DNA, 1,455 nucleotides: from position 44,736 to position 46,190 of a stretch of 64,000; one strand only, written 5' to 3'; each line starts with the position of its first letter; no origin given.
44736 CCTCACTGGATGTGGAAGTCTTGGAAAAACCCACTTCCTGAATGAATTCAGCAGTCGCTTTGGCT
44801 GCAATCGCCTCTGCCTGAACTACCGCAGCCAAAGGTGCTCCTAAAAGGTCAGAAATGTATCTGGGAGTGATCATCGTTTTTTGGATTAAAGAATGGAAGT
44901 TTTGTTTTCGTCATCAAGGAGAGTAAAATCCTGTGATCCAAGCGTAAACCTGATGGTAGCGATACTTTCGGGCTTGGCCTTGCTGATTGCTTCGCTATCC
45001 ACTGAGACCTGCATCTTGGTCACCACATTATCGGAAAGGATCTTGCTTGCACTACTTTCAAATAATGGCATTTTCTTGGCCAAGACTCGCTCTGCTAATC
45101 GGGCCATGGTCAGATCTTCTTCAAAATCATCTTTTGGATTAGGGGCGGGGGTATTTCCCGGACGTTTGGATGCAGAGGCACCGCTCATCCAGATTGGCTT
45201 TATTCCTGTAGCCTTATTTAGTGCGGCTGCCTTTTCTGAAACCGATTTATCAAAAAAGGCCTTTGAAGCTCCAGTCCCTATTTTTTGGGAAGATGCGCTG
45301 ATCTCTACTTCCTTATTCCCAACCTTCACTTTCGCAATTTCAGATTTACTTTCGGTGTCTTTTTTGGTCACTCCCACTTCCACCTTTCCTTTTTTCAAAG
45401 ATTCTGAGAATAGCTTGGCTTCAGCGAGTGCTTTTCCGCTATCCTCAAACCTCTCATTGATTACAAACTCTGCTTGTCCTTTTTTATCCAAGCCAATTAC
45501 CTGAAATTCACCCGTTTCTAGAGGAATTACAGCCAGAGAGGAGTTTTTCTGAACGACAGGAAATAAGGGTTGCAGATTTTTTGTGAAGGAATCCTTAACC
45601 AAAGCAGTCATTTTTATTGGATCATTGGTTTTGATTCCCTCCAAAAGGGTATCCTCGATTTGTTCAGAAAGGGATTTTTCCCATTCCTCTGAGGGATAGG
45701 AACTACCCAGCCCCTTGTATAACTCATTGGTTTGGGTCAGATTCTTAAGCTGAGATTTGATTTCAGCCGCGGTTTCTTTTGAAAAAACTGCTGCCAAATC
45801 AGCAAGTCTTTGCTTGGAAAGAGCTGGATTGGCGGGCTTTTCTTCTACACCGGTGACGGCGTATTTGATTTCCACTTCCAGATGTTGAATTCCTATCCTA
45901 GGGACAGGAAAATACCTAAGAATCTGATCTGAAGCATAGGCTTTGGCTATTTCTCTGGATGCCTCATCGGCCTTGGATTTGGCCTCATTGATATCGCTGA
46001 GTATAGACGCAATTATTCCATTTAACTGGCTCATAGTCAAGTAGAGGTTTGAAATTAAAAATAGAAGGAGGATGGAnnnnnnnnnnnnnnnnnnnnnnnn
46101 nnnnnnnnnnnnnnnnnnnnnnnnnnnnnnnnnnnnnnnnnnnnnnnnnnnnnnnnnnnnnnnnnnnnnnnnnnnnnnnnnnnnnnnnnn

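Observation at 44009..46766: Translationally coupled four-gene operon: three paralogous unknown-function proteins plus a zinc-ribbon protein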

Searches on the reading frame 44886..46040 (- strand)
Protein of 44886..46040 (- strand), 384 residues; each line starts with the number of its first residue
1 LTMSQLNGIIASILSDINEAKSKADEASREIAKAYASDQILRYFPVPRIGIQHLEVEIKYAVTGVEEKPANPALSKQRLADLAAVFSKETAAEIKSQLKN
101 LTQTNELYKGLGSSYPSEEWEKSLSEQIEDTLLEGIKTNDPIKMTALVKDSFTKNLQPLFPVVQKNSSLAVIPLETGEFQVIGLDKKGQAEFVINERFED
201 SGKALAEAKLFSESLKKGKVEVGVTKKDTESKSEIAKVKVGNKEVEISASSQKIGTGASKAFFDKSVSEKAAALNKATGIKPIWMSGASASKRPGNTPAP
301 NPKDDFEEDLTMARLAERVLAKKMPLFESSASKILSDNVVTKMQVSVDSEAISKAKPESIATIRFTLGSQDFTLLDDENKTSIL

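Call 3: search_protein_families(library=pfam, proteins=[window:44886-46040:-], max_evalue=1)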
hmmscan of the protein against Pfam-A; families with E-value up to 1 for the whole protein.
window:44886-46040:- (384 aa): 2 families
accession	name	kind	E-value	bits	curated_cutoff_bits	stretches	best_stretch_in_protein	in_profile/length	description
PF17476.7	Binary_toxB_3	-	0.11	13.2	28.4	1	63-108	52-96/102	Clostridial binary toxin B/anthrax toxin PA domain 3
PF07299.16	EF-G-binding_N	-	0.27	12.1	27.1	0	10-46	10-47/83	Elongation factor G-binding protein, N-terminal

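Call 4: search_protein_families(library=ncbifam, proteins=[window:44886-46040:-], max_evalue=1)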
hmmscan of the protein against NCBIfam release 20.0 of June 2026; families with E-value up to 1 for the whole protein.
window:44886-46040:- (384 aa): 1 family
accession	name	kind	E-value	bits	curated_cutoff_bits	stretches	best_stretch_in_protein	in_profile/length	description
NF047379.1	photo_II_Psb32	equivalog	0.047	13.4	160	1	62-105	7-50/207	photosystem II repair protein Psb32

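Call 6: search_protein_families(library=padloc, proteins=[window:44886-46040:-], max_evalue=1)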
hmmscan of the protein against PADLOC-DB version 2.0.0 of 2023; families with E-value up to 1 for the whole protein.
window:44886-46040:- (384 aa): 0 families

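Call 7: search_protein_families(library=phrogs, proteins=[window:44886-46040:-], max_evalue=1)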
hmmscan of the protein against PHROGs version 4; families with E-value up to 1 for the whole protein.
window:44886-46040:- (384 aa): 1 family
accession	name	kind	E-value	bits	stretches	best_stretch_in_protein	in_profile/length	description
phrog_6705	-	moron, auxiliary metabolic gene and host takeover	0.4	9.9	1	94-217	394-501/647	O-antigen acetylase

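Call 10: search_solved_structures(query=window:44886-46034:-, max_evalue=10)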
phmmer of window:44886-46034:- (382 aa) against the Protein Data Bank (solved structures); distinct sequences matched with E-value up to 10: 2.
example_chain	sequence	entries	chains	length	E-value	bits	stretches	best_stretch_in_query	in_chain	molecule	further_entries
1cpq_A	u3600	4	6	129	0.07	15.5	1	248-298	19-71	CYTOCHROME C'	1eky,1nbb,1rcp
1cpr_A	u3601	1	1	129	0.072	15.5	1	248-298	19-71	CYTOCHROME C'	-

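Call 14: find_homologous_proteins(query=window:44886-46034:-)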
Query window:44886-46034:- (382 aa): 50 proteins with E <= 0.001 among 8000 candidates.
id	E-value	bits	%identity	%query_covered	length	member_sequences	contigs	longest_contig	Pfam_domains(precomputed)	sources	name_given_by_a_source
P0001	6.8e-234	793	100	100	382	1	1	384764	PF27375.1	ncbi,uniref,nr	ncbi:hypothetical protein [Algoriphagus confluentis]|uniref:Uncharacterized protein n=1 Tax=Algoriph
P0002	2.0e-208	709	89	100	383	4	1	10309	PF27375.1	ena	-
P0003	3.8e-207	705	89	100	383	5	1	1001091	PF27375.1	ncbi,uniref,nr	ncbi:hypothetical protein Aoki45_27590 [Algoriphagus sp. oki45]|uniref:hypothetical protein n=1 Tax=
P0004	7.0e-129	448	58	99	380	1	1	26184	PF27375.1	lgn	-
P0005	2.9e-127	443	57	100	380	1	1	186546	PF27375.1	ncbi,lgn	-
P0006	5.1e-127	442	59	99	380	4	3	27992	PF27375.1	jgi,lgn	-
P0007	5.9e-127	442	57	99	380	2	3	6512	PF27375.1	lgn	-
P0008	2.3e-126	440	56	100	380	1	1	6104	PF27375.1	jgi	jgi:hypothetical protein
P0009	8.0e-125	435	57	99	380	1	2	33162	PF27375.1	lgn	-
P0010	1.6e-122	427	55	100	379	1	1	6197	PF27375.1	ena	-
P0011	1.1e-120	421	55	100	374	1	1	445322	PF27375.1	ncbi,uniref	ncbi:hypothetical protein ACFOSV_02925 [Algoriphagus namhaensis]|uniref:Uncharacterized protein n=1 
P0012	5.6e-119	415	55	100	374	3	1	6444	PF27375.1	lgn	-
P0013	5.8e-119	415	54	100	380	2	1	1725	PF27375.1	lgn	-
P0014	1.8e-101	358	48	100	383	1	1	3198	PF27375.1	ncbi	-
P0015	5.7e-99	350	48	100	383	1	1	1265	PF27375.1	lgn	-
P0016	4.4e-98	347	46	100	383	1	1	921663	PF27375.1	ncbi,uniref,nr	ncbi:hypothetical protein [Algoriphagus sp. CAU 1675]|uniref:hypothetical protein n=1 Tax=Algoriphag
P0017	6.4e-98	346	45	100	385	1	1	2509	PF27375.1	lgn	-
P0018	2.1e-97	344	45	100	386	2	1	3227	PF27375.1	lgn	-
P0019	2.4e-96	341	46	100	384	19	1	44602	PF27375.1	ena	-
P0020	1.5e-95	338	45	100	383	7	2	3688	PF27375.1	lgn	-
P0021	4.6e-95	337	45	98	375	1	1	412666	PF27375.1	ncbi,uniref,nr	ncbi:hypothetical protein [Algoriphagus sediminis]|uniref:Uncharacterized protein n=1 Tax=Algoriphag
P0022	3.1e-93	331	46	100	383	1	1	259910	PF27375.1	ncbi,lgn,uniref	ncbi:hypothetical protein [Algoriphagus sp.]|uniref:hypothetical protein n=1 Tax=Algoriphagus sp. Ta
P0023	4.1e-93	330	46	100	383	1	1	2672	PF27375.1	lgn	-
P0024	6.4e-93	330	45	100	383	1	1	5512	PF27375.1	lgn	-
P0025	5.8e-92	326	47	100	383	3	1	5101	PF27375.1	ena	-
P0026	4.2e-91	324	45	100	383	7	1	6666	PF27375.1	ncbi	-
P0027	7.5e-91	323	44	98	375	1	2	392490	PF27375.1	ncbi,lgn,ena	-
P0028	3.1e-90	321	45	100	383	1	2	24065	PF27375.1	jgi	jgi:hypothetical protein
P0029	5.3e-90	320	45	100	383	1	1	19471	PF27375.1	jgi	-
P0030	5.8e-90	320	44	100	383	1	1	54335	PF27375.1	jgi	jgi:hypothetical protein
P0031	1.3e-89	319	45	100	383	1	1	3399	PF27375.1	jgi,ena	-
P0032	1.9e-89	318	44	100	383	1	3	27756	PF27375.1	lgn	-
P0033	6.0e-88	313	44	100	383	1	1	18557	PF27375.1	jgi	-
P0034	1.1e-87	312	44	100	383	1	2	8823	PF27375.1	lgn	-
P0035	1.1e-87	312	44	100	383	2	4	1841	PF27375.1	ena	-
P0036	1.6e-87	312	58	70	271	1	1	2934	PF27375.1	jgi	-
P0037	2.0e-87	312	44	100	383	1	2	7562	PF27375.1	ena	-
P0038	4.2e-87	311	43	100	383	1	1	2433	PF27375.1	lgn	-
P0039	7.0e-87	310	44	100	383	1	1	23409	PF27375.1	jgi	jgi:hypothetical protein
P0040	1.3e-86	309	45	100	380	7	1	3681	PF27375.1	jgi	jgi:hypothetical protein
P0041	1.8e-86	308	45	100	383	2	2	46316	PF27375.1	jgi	jgi:hypothetical protein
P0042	3.0e-86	308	44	100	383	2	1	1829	PF27375.1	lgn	-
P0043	1.4e-84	302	43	100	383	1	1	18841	PF27375.1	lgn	-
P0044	1.4e-84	302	43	100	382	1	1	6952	PF27375.1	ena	-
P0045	1.1e-82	296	43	100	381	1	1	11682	PF27375.1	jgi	-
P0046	2.5e-81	292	43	100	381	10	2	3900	PF27375.1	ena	-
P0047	5.0e-81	291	44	100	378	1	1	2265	PF27375.1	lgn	-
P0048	1.8e-62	230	37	98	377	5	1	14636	PF27375.1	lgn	-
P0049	1.9e-60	223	36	98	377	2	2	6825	PF27375.1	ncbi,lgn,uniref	ncbi:hypothetical protein [Belliella pelovolcani]|uniref:hypothetical protein n=1 Tax=Belliella pelo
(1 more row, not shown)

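Call 47: predict_structure(alignment_id=A2)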
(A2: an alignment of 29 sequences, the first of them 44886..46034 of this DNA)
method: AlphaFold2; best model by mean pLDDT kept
length: 382 residues; sequences in the alignment: 29
mean_pLDDT: 74.9   pTM: 0.59
mean pLDDT of the five models: 74.9, 73.9, 72.5, 71.1, 71.0
residues with pLDDT >= 90: 43; 70-90: 241; 50-70: 55; < 50: 43
segments of 3 or more residues with pLDDT < 50: 275-301, 368-382
pLDDT, mean of each block of 10 residues (from residue 1): 63 70 72 72 62 69 65 87 94 89 82 87 90 84 83 78 86 88 82 89 87 81 83 83 85 78 82 54 38 34 75 88 90 73 71 75 54 32 29
secondary structure, 60 per line:
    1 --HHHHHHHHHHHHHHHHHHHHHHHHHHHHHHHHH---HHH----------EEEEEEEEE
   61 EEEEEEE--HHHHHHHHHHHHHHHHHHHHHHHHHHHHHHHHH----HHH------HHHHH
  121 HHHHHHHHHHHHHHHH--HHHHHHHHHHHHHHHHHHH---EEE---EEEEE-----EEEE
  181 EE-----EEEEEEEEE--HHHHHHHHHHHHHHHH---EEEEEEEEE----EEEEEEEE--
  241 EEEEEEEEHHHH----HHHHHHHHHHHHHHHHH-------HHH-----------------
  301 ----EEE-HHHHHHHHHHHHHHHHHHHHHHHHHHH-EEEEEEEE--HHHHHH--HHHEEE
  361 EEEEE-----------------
elements in order: H3-35 E52-67 H70-102 H116-136 H139-157 E161-163 E167-171 E177-182 E188-196 H199-214 E218-226 E231-238 E241-248 H249-252 H257-273 E305-307 H309-335 E337-344 H347-352 E358-365

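Call 49: search_solved_structures(query=A2, max_evalue=10)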
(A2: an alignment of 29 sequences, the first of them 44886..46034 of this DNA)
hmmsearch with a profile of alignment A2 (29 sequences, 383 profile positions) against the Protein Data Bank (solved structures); distinct sequences matched with E-value up to 10: 1.
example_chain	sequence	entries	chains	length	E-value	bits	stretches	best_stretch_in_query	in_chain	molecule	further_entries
6l08_A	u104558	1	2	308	2.3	10.5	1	141-198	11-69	Cytidine deaminase 1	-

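Call 88: search_protein_representatives(alignment_id=A2)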
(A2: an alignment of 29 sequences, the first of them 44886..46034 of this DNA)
Query: 29 sequences, 383 profile positions. Proteins with E-value up to 0.001 (for the whole library): 787; up to 1e-10: 124; up to 1e-30: 11. The best 150 are listed.
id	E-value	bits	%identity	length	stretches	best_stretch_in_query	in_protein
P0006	9.7e-166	568.1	-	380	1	1-382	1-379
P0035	1.4e-164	564.3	-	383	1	1-383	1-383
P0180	1.6e-157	541.0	-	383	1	1-383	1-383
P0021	2.5e-149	514.1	-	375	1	1-379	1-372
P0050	8.7e-138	476.1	-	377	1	1-382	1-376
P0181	2.1e-134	464.9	-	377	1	1-382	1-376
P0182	1.5e-87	310.7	-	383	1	1-378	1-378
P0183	5.4e-76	272.7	-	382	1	1-382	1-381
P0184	3.2e-60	220.8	-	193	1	193-383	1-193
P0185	4.6e-44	167.6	-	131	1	254-383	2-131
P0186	4.5e-40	154.4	-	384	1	1-378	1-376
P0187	1.7e-22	96.6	-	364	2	1-222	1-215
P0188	2.5e-22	96.0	-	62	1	1-47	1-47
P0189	3.6e-20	88.9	-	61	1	323-383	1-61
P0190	1.1e-19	87.4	-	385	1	1-364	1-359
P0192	3.6e-19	85.6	-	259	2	1-101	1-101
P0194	1.4e-17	80.4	-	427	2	1-167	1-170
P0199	4.0e-16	75.6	-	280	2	1-82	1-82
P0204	6.8e-15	71.6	-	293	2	1-134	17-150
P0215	4.2e-14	69.0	-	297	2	1-139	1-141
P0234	1.0e-12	64.4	-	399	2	1-128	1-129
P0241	2.1e-12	63.3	-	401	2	4-166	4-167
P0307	1.5e-10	57.3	-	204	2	2-56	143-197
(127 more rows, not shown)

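Call 97: list_cluster_members(proteins=[P0187, P0190, P0192, P0194, P0199, P0204, P0215, P0234, P0241, P0307])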
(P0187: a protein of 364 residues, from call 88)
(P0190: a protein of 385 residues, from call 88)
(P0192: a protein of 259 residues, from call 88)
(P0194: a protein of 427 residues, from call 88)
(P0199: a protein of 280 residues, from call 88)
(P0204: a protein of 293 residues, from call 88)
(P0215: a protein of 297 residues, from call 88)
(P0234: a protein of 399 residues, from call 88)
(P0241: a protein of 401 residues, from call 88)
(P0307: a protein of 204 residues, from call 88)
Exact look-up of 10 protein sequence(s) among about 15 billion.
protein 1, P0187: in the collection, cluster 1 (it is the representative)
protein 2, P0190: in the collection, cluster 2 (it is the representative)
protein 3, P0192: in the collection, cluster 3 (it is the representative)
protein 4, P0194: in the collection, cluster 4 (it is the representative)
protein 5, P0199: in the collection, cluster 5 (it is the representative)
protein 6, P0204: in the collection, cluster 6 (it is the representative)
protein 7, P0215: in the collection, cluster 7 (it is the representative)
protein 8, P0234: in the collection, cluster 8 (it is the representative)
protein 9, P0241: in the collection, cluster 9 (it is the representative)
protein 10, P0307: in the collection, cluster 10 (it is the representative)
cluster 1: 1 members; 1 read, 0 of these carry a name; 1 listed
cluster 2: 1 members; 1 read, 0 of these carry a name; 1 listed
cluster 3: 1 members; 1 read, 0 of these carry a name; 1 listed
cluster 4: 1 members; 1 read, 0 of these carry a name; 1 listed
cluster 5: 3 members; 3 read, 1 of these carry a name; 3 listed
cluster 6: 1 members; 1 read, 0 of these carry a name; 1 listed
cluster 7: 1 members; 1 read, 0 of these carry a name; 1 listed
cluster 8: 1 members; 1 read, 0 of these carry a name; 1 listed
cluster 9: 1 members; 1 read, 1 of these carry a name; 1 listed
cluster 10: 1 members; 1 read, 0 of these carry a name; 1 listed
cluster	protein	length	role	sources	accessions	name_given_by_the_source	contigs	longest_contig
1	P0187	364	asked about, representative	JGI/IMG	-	-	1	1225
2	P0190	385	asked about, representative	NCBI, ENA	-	-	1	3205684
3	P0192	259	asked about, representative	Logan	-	-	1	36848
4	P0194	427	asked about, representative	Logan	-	-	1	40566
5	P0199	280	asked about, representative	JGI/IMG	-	hypothetical protein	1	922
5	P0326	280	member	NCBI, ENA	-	-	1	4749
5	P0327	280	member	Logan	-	-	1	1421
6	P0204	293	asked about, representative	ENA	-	-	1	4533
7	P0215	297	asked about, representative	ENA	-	-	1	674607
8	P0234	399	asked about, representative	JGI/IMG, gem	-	-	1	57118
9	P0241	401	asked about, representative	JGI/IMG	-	hypothetical protein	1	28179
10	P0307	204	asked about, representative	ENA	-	-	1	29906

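Call 98: find_encoding_contigs(protein=P0307, flank=6000, max_places=1)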
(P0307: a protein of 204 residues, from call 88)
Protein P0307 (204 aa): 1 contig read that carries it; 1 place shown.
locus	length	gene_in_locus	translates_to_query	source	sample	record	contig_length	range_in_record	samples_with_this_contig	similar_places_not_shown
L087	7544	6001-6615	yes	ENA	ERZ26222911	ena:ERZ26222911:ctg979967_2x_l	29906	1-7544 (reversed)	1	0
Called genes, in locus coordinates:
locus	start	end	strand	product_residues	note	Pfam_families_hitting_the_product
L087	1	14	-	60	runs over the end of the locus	-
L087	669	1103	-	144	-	PF00072:Response_reg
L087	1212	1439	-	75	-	PF02518:HATPase_c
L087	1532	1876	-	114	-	PF07730:HisKA_3 (weak)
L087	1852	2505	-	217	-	-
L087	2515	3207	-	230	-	-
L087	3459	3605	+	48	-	-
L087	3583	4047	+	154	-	-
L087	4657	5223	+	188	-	PF11655:DUF2589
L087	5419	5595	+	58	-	PF11655:DUF2589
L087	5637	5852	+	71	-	-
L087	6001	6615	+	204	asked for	PF11655:DUF2589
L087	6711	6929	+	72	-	-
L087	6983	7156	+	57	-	-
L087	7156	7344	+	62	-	-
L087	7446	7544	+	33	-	?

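Call 99: find_encoding_contigs(protein=P0234, flank=6000, max_places=1)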
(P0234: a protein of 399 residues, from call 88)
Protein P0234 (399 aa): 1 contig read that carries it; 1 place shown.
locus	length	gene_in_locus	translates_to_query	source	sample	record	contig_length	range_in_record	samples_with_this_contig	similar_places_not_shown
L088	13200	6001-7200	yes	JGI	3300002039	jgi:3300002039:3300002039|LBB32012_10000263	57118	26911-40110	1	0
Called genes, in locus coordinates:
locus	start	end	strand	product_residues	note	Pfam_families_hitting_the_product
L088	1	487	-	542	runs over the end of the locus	PF13432:TPR_16 (weak)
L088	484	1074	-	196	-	PF04542:Sigma70_r2, PF08281:Sigma70_r4_2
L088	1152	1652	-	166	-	-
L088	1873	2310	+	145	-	-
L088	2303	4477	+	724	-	PF24885:TPR_NPHP3 (faint), PF00515:TPR_1 (faint), PF07719:TPR_2 (faint), PF17874:TPR_MalT (faint), PF13424:TPR_12, PF13424:TPR_12, PF07730:HisKA_3, PF02518:HATPase_c, +5 more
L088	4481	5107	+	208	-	PF00072:Response_reg, PF00196:GerE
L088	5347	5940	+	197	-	PF11655:DUF2589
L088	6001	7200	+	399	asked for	-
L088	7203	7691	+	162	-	PF11655:DUF2589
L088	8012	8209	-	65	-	-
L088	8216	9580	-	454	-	PF01266:DAO (faint), PF01494:FAD_binding_3, PF13450:NAD_binding_8 (faint)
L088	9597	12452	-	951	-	-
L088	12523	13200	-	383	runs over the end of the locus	PF14094:DUF4272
